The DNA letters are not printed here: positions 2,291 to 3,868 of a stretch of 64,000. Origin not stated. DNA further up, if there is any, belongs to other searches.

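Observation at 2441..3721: DedA-PAP2 fusion protein: possible single-polypeptide undecaprenyl-phosphate recycling module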

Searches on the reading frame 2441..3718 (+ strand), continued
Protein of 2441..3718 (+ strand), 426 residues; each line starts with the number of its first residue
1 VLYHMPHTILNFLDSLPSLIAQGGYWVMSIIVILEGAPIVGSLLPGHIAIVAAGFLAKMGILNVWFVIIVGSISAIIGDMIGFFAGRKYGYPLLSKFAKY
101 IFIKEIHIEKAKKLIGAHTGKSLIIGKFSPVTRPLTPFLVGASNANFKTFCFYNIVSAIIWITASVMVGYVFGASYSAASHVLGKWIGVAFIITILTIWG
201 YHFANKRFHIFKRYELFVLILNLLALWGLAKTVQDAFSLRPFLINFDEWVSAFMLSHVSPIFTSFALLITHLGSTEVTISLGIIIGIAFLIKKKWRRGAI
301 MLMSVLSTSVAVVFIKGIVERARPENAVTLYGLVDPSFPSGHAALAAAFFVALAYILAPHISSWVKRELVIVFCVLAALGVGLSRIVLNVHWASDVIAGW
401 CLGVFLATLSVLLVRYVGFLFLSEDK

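Call 41: predict_structure(alignment_id=A1)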
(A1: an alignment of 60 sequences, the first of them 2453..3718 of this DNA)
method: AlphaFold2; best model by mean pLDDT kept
length: 422 residues; sequences in the alignment: 60
mean_pLDDT: 82.2   pTM: 0.60
mean pLDDT of the five models: 82.2, 79.4, 76.9, 76.8, 75.4
residues with pLDDT >= 90: 150; 70-90: 192; 50-70: 72; < 50: 8
segments of 3 or more residues with pLDDT < 50: 1-5
pLDDT, mean of each block of 10 residues (from residue 1): 50 65 86 76 83 85 93 92 85 72 79 82 80 87 90 92 86 65 61 63 60 84 87 75 86 89 92 96 96 95 94 76 57 83 97 90 92 95 88 95 93 69 41
secondary structure, 60 per line:
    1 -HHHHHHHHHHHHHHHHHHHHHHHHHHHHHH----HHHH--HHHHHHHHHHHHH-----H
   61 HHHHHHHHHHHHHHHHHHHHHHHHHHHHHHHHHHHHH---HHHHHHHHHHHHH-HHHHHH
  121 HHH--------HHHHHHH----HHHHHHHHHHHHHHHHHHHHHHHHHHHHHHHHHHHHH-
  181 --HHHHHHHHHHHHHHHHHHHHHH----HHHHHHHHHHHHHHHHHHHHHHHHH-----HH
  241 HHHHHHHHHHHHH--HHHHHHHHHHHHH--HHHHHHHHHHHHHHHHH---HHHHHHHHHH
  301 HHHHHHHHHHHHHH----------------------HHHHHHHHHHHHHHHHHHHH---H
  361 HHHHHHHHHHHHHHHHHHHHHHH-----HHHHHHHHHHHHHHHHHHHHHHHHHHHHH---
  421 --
elements in order: H2-31 H36-39 H42-54 H60-97 H101-113 H115-123 H132-138 H143-179 H183-204 H209-233 H239-253 H256-268 H271-287 H291-314 H337-356 H360-383 H389-417

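Call 44: fold_search(model_id=the predicted structure, library=pdb)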
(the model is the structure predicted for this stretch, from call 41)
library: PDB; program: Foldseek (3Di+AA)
matches with E <= 10: 109; with E <= 0.001: 1
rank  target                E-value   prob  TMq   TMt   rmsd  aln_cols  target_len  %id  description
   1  5jki                  2.0e-04  1.00  0.40  0.79   3.7       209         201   28  Crystal structure of the first transmembrane PAP2 type phosphatidylglycerolphosphate phosphatase from Bacillus subtilis (released 2017-02-22)
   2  6ebu                  1.5e-02  1.00  0.31  0.74   3.9       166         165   23  Crystal structure of Aquifex aeolicus LpxE (released 2019-06-26)
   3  8bm3_A                2.3e-02  1.00  0.33  0.54   6.1       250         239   16  H207A mutant of E. coli PgpB, a PAP2 type phosphatidyl glycerol phosphate and C55-PP phosphatase, in complex with farn (released 2023-11-22)
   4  2a96_A                7.0e-02  1.00  0.27  0.47   6.9       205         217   20  Crystal structure of phosphate tethered PhoN of S. typhimurium (released 2006-05-23)
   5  9jtl                  8.6e-02  1.00  0.33  0.40   5.7       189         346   18  Human glucose 6 phosphate catalytic subunit 1 (hG6PC1) in apo state. (released 2025-08-06)
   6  5jwy                  8.6e-02  1.00  0.26  0.38   9.4       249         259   19  Structure of lipid phosphate phosphatase PgpB complex with PE (released 2016-07-20)
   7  2akc_A                9.0e-02  1.00  0.27  0.48   6.6       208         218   22  Crystal structure of tungstate complex of the PhoN protein from S. typhimurium (released 2006-05-23)
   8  2a96_B                1.1e-01  1.00  0.26  0.45   7.7       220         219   20  Crystal structure of phosphate tethered PhoN of S. typhimurium (released 2006-05-23)
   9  9jtn                  1.2e-01  1.00  0.31  0.37   5.9       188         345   19  Human glucose 6 phosphate catalytic subunit 1 (hG6PC1) bound with phosphate. (released 2025-08-06)
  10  9jtm                  1.3e-01  1.00  0.32  0.39   4.6       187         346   19  Human glucose 6 phosphate catalytic subunit 1 (hG6PC1) bound with G6P (released 2025-08-06)
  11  9qcj_B                1.4e-01  1.00  0.29  0.50   6.7       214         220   18  Crystal structure of PhoC wild type acid phosphatase (released 2026-01-14)
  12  2ipb_A                1.9e-01  1.00  0.27  0.47   7.2       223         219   22  Crystal structure of T159D mutant of S. Typhimurium PhoN protein (released 2007-03-06)
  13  9j7v                  1.9e-01  1.00  0.27  0.32   9.4       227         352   17  Human G6PC1 in apo state (released 2025-02-05)
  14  9jq0                  2.4e-01  1.00  0.20  0.35   6.9       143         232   20  Acid phosphatase KpAP mutant - E104G (released 2024-11-06)
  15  7f18_C                3.1e-01  0.99  0.24  0.45  11.1       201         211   16  Crystal Structure of a mutant of acid phosphatase from Pseudomonas aeruginosa (Q57H/W58P/D135R) (released 2021-10-27)
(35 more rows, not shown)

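Call 45: find_encoding_contigs(protein=P0001, flank=10000, max_places=3)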
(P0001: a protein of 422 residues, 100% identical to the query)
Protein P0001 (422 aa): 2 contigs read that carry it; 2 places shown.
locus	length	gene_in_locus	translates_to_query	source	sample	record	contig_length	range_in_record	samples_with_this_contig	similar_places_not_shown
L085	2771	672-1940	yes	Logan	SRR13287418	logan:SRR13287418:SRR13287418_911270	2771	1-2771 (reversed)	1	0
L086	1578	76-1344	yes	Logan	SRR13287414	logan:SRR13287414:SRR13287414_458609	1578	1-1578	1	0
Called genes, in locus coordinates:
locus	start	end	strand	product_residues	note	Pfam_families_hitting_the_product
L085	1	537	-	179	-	?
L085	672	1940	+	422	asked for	PF09335:VTT_dom, PF01569:PAP2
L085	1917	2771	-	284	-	?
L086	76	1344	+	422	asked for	PF09335:VTT_dom, PF01569:PAP2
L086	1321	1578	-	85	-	?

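Call 56: search_protein_representatives(protein=window:2453-3718:+)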
Query: 422 residues. Proteins with E-value up to 0.001 (for the whole library): 28843; up to 1e-10: 6429; up to 1e-30: 210. The best 150 are listed.
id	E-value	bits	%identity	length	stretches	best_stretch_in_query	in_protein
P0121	4.9e-105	368.7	46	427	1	9-419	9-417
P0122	3.0e-100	352.9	44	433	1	13-416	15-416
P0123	3.7e-94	332.9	55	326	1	119-419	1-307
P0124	4.0e-89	316.3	40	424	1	8-414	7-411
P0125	2.8e-88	313.5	41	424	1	8-413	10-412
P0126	5.8e-87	309.2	38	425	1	8-414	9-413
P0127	2.1e-86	307.3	43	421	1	14-414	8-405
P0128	5.2e-75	269.8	36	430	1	14-416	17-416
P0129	4.3e-73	263.5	38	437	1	8-417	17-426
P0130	5.4e-70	253.3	36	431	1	12-417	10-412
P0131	8.5e-69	249.3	38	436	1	17-412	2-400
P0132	1.3e-68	248.8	36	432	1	5-413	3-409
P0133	4.0e-68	247.1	36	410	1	16-415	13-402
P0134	6.1e-68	246.5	38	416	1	20-415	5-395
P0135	6.3e-68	246.5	34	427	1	13-412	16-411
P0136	1.3e-67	245.5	35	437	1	8-413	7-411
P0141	3.8e-65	237.3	34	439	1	3-412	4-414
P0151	1.5e-59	218.8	34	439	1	13-410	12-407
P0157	2.1e-58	215.1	35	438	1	3-417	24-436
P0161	7.5e-56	206.7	35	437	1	10-413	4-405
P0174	6.7e-50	187.1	32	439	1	6-411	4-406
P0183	1.0e-47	179.9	32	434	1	7-414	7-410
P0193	5.7e-44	167.6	35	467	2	217-404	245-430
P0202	8.7e-43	163.7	31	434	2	14-214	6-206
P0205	7.4e-42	160.6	34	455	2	224-409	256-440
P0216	2.0e-40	155.9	34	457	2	16-193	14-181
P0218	3.9e-40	154.9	31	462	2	7-195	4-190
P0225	4.8e-39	151.3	32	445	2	17-211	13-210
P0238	2.0e-37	146.0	30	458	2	6-209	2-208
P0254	1.2e-35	140.2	30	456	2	214-404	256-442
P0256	1.8e-35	139.6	29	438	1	16-404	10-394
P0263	6.4e-35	137.8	33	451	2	10-196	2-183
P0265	9.2e-35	137.2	33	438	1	19-406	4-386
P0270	1.7e-34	136.4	28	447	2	7-209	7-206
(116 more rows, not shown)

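Call 59: list_cluster_members(proteins=[P0129, P0136, P0161, P0141, P0151, P0157, P0174, P0256, P0265, P0183])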
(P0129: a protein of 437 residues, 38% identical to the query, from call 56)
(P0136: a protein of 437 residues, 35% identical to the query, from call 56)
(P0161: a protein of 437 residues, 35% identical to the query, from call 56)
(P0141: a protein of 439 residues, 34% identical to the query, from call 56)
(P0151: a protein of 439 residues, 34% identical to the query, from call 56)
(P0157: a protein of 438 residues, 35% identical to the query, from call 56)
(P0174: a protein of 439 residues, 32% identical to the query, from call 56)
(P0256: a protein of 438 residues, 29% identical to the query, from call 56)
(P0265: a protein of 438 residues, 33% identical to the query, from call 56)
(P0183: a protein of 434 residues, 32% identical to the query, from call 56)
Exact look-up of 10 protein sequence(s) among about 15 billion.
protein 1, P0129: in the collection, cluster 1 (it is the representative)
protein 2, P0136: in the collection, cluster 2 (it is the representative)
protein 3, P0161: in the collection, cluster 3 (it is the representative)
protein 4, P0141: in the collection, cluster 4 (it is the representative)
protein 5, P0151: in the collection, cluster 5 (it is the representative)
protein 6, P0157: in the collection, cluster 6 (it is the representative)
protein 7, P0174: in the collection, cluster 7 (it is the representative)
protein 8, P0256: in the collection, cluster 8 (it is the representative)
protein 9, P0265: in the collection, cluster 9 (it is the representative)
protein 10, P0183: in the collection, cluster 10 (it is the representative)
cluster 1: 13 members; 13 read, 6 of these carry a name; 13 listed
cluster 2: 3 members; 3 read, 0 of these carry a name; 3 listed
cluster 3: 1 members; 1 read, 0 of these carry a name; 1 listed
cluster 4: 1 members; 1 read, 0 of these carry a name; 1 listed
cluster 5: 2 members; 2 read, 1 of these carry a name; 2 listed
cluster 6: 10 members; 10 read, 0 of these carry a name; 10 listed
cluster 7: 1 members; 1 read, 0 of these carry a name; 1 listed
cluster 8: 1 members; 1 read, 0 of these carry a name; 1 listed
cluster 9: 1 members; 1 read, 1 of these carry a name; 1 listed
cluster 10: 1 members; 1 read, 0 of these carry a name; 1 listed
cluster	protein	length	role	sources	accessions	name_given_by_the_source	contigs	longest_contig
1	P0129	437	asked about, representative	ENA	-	-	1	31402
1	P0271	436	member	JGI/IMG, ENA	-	undecaprenyl-diphosphatase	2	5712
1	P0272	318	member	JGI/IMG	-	undecaprenyl-diphosphatase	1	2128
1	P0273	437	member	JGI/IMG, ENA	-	undecaprenyl-diphosphatase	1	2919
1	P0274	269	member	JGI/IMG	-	undecaprenyl-diphosphatase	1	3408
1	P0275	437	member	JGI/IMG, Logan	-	undecaprenyl-diphosphatase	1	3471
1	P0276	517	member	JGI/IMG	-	membrane protein DedA with SNARE-associated domain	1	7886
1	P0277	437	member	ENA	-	-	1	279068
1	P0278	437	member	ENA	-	-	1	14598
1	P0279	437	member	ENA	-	-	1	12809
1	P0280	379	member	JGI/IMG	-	-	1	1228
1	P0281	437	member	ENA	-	-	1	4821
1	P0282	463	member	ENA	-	-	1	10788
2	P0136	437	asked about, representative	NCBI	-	-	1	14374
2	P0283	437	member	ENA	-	-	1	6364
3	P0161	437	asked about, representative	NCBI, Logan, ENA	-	-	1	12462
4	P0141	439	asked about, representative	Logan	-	-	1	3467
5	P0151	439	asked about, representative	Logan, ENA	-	-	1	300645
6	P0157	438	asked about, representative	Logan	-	-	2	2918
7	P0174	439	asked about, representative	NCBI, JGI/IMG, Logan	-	-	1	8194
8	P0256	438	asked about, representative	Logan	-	-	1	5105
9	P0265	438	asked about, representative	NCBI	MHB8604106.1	MAG: bifunctional DedA family/phosphatase PAP2 family protein [Thermoplasmatota archaeon]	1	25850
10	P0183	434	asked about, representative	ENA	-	-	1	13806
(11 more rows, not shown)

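Call 63: list_cluster_members(proteins=[P0202, P0225, P0270, P0263, P0254, P0205, P0216, P0238, P0193, P0218])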
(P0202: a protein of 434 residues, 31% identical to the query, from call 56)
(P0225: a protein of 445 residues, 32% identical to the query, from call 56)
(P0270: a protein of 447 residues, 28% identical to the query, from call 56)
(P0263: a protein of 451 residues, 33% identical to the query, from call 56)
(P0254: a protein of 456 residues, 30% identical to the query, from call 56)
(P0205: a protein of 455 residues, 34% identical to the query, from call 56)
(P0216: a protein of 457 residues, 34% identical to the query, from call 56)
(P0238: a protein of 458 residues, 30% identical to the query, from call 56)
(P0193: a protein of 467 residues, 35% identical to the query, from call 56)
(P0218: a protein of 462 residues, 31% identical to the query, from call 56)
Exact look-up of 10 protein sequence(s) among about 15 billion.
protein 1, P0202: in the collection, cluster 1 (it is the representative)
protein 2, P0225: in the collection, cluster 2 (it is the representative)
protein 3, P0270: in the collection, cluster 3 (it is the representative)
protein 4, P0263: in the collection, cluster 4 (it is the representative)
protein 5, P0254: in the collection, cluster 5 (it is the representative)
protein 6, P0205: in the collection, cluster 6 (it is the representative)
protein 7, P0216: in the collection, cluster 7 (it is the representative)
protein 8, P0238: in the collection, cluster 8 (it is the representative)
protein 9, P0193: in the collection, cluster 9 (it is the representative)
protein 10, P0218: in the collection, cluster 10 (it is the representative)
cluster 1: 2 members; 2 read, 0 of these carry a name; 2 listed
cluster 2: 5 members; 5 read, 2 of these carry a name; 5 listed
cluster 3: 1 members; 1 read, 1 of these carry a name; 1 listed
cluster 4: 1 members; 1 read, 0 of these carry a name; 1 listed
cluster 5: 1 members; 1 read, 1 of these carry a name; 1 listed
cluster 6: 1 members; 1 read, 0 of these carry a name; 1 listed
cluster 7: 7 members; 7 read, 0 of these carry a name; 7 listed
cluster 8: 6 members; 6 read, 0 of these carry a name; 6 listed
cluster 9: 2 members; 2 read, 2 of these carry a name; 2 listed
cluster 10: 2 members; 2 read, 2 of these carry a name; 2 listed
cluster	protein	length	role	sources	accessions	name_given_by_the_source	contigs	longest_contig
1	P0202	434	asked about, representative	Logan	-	-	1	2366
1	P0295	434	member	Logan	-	-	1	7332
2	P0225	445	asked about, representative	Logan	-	-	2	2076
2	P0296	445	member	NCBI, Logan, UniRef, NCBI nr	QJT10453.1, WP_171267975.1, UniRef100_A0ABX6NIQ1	bifunctional DedA family/phosphatase PAP2 family protein [Oceanidesulfovibrio marinus] | Phosphatase PAP2 family protein n=1 Tax=Oceanidesulfovibrio marinus TaxID=370038 ...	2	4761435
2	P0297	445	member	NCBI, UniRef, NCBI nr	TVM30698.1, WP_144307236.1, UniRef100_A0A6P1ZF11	bifunctional DedA family/phosphatase PAP2 family protein [Oceanidesulfovibrio marinus] | Phosphatidic acid phosphatase type 2/haloperoxidase domain-containing protein n=1 ...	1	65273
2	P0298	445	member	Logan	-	-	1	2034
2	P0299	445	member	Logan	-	-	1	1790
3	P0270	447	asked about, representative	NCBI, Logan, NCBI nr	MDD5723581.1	MAG: bifunctional DedA family/phosphatase PAP2 family protein [Syntrophales bacterium] | bifunctional DedA family/phosphatase PAP2 family protein [Syntrophales bacterium]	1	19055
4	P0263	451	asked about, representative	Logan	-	-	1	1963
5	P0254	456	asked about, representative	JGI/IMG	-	membrane protein DedA with SNARE-associated domain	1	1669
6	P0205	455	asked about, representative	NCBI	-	-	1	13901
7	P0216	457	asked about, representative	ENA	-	-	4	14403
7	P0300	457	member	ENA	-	-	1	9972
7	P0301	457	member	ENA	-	-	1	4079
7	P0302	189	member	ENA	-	-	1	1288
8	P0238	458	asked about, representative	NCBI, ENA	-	-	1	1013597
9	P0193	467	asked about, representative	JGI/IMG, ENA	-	undecaprenyl-diphosphatase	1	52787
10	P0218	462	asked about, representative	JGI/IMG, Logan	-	undecaprenyl-diphosphatase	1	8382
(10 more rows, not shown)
